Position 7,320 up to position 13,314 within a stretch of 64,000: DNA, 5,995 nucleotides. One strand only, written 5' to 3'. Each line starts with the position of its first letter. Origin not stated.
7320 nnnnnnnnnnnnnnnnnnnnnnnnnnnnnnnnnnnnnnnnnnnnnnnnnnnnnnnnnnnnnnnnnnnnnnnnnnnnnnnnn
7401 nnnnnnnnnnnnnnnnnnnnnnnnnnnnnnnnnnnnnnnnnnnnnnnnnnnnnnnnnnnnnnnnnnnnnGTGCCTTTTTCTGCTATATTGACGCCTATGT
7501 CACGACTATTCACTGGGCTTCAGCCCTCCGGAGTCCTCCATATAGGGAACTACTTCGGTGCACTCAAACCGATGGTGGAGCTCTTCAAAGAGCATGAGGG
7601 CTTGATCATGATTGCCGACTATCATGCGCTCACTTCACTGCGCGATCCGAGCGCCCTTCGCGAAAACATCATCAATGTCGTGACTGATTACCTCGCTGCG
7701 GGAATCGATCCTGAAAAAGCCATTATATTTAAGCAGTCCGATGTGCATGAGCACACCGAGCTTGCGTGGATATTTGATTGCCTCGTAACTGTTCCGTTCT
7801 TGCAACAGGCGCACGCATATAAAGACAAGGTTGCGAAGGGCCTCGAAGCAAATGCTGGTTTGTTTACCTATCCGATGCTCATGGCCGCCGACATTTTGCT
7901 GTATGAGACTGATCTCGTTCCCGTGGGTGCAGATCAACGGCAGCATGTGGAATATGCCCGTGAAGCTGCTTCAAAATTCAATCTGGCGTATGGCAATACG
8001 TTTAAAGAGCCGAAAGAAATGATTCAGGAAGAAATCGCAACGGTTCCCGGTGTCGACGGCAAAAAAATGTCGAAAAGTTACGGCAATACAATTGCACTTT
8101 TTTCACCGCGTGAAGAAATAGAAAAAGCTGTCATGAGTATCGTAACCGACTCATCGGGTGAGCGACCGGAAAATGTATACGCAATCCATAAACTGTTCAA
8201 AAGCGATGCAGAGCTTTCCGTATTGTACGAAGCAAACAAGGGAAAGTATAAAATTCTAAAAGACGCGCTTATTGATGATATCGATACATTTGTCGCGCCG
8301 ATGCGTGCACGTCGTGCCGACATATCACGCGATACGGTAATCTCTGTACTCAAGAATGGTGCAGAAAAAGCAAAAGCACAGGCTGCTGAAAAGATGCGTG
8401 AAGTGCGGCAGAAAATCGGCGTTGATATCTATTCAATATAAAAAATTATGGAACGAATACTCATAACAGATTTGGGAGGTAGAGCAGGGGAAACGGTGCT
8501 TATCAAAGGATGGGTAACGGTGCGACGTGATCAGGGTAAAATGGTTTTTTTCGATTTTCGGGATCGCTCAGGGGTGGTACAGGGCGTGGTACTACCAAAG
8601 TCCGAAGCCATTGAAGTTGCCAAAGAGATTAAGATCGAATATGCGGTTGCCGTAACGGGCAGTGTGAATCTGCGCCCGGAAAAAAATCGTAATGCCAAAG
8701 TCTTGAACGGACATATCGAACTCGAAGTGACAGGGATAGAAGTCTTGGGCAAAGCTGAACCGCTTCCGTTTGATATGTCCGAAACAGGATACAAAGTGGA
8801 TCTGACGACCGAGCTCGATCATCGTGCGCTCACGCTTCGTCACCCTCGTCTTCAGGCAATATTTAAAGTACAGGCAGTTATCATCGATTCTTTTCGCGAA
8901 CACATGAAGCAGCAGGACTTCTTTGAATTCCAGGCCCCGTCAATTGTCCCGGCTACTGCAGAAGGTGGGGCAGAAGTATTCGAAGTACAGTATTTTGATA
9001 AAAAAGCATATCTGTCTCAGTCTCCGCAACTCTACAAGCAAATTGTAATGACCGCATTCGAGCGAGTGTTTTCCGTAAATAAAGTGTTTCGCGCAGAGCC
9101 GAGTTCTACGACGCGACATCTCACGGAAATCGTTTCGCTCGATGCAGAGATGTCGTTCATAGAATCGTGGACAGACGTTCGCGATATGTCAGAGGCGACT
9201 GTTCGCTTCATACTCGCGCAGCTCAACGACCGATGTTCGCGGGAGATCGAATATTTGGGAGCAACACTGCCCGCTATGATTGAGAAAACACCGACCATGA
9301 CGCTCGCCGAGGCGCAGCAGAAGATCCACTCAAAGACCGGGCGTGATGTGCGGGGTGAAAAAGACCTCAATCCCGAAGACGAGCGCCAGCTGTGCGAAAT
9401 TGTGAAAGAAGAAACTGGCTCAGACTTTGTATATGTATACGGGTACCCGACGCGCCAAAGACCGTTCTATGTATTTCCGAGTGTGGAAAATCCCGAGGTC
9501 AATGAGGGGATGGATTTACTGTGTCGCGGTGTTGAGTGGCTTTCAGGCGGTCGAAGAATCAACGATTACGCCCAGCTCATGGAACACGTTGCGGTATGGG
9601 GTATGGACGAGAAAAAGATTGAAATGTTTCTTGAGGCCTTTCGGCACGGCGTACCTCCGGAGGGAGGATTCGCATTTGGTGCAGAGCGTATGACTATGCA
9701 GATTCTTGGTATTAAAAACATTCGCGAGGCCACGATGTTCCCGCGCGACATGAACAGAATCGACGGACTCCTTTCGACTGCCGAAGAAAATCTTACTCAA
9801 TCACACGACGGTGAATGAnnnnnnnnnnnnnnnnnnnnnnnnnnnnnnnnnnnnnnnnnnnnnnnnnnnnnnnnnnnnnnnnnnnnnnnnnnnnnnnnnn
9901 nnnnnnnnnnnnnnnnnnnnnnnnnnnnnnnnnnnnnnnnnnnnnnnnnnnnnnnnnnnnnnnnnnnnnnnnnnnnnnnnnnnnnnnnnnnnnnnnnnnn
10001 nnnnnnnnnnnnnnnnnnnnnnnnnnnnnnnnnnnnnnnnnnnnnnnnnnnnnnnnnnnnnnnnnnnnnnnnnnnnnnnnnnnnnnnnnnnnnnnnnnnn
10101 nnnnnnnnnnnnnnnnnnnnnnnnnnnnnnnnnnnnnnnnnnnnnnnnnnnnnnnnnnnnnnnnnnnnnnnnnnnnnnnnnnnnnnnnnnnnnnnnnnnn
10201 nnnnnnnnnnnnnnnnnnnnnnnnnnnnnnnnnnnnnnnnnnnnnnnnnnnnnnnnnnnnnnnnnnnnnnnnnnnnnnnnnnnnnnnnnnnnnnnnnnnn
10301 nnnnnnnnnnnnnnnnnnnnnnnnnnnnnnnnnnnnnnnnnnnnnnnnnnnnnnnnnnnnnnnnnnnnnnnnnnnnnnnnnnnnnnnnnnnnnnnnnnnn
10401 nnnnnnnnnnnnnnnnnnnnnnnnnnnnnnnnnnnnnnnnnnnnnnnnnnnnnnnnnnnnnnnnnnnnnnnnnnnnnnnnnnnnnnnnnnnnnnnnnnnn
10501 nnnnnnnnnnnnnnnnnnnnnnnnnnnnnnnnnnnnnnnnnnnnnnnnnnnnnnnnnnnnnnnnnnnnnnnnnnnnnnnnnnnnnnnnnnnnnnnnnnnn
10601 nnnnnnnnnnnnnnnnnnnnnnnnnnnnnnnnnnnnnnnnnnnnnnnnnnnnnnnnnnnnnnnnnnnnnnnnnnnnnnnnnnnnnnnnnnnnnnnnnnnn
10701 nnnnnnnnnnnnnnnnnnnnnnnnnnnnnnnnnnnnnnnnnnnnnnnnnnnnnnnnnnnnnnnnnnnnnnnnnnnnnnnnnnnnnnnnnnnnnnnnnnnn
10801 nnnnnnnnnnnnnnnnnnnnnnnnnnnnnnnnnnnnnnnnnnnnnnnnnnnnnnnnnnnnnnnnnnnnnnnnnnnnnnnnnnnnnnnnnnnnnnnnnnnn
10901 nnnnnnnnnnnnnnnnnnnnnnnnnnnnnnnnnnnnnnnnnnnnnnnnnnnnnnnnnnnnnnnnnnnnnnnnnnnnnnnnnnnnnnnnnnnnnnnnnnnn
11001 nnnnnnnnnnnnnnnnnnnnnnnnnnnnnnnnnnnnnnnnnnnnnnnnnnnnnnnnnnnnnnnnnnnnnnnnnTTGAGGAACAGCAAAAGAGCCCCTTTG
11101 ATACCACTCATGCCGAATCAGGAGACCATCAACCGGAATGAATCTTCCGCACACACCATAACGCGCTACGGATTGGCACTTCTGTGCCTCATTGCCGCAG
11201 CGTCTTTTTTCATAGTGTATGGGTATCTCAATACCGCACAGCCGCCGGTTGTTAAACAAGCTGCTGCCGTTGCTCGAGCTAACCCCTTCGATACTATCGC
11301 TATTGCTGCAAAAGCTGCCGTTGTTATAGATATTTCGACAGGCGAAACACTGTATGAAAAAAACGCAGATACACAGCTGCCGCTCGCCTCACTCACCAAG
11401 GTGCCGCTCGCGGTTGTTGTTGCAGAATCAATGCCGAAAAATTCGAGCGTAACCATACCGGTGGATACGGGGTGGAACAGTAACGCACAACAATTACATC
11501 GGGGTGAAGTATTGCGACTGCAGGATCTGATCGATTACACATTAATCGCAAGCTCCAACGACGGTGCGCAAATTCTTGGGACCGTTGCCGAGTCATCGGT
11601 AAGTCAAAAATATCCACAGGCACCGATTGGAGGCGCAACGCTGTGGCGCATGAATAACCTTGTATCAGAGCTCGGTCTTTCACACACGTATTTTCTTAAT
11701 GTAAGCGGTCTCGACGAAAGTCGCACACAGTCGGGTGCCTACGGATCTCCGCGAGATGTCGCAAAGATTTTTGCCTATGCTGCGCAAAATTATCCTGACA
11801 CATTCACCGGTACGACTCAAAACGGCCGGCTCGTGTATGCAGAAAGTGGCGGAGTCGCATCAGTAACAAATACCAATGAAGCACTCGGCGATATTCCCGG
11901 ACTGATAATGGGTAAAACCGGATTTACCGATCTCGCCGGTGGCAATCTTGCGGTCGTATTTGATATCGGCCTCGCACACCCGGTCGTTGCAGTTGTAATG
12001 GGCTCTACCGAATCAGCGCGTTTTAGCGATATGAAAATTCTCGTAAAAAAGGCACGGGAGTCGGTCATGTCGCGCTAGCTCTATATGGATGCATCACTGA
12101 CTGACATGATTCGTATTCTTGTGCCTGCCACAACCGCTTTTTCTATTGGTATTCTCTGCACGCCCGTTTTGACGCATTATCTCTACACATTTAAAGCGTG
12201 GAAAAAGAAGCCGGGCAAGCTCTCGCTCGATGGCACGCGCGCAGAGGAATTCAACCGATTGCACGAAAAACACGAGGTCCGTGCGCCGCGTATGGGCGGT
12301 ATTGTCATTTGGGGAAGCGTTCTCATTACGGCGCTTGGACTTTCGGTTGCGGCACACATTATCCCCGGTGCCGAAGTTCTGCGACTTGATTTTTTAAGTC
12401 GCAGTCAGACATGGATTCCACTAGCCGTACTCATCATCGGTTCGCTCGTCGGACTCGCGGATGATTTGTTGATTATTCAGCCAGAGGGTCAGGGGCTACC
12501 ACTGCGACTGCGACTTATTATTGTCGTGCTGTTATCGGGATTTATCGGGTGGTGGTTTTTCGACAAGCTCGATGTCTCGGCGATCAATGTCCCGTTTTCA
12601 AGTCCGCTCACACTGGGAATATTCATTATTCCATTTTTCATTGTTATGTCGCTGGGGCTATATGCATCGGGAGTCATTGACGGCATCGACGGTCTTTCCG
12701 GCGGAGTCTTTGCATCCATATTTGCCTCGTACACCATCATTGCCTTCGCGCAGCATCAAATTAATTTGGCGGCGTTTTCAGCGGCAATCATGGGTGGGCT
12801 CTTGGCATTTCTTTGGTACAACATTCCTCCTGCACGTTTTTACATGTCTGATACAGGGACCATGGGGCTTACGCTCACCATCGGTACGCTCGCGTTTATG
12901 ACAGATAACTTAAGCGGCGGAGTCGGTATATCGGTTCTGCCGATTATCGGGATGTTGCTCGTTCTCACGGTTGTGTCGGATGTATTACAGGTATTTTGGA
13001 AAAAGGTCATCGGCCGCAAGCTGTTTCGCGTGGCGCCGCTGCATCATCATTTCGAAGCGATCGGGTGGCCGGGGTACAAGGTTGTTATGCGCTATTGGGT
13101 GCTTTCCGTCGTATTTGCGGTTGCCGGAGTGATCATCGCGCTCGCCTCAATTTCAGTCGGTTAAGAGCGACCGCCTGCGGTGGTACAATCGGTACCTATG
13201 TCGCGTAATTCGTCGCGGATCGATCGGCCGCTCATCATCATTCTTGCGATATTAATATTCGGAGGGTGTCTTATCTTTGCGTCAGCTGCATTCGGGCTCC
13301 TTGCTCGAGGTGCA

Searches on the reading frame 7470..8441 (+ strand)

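Call 55: search_protein_families(library=pfam, proteins=[window:7470-8441:+], max_evalue=0.00001)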
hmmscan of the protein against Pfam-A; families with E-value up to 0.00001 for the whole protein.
window:7470-8441:+ (323 aa): 1 family
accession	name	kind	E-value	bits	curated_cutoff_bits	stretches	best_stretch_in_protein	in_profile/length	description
PF00579.31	tRNA-synt_1b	-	1.3e-58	199.1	21.1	1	11-244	6-244/292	tRNA synthetases class I (W and Y)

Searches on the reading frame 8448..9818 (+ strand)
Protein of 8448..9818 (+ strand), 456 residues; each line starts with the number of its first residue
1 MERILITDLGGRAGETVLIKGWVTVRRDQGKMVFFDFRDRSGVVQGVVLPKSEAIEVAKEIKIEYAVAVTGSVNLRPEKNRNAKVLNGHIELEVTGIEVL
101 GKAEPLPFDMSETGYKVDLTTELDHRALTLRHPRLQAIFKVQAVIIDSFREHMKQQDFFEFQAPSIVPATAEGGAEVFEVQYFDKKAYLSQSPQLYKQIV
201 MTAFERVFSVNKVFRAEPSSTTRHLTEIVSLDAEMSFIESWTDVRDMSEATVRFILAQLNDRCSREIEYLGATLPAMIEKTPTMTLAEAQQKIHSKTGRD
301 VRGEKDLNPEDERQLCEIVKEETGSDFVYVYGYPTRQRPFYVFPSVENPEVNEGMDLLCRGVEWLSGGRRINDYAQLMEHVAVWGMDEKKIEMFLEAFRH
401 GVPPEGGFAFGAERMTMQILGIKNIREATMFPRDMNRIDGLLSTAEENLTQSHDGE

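Call 55: search_protein_families(library=pfam, proteins=[window:8448-9818:+], max_evalue=0.00001)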
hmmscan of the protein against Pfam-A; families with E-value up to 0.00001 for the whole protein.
window:8448-9818:+ (456 aa): 2 families
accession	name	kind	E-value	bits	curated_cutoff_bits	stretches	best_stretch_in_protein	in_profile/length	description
PF00152.25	tRNA-synt_2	-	4.4e-76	256.3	25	1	120-434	3-307/308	tRNA synthetases class II (D, K and N)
PF01336.31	tRNA_anti-codon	-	4.2e-16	59.1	27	1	17-100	1-75/75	OB-fold nucleic acid binding domain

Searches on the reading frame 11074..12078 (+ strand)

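Call 55: search_protein_families(library=pfam, proteins=[window:11074-12078:+], max_evalue=0.00001)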
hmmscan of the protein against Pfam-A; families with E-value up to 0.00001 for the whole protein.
window:11074-12078:+ (334 aa): 2 families
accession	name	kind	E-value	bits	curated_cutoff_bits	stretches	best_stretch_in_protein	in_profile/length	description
PF00768.25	Peptidase_S11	-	2.2e-27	96.5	27.6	1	76-311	9-237/239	D-alanyl-D-alanine carboxypeptidase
PF13354.11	Beta-lactamase2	-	6.9e-07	29.3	22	1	83-232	3-142/214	Beta-lactamase enzyme family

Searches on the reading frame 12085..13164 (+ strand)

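Call 55: search_protein_families(library=pfam, proteins=[window:12085-13164:+], max_evalue=0.00001)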
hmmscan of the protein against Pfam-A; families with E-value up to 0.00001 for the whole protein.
window:12085-13164:+ (359 aa): 1 family
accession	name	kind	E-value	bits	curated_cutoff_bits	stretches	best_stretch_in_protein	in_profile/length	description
PF00953.26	Glycos_transf_4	-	4.8e-21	75.9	27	1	112-272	4-158/160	Glycosyl transferase family 4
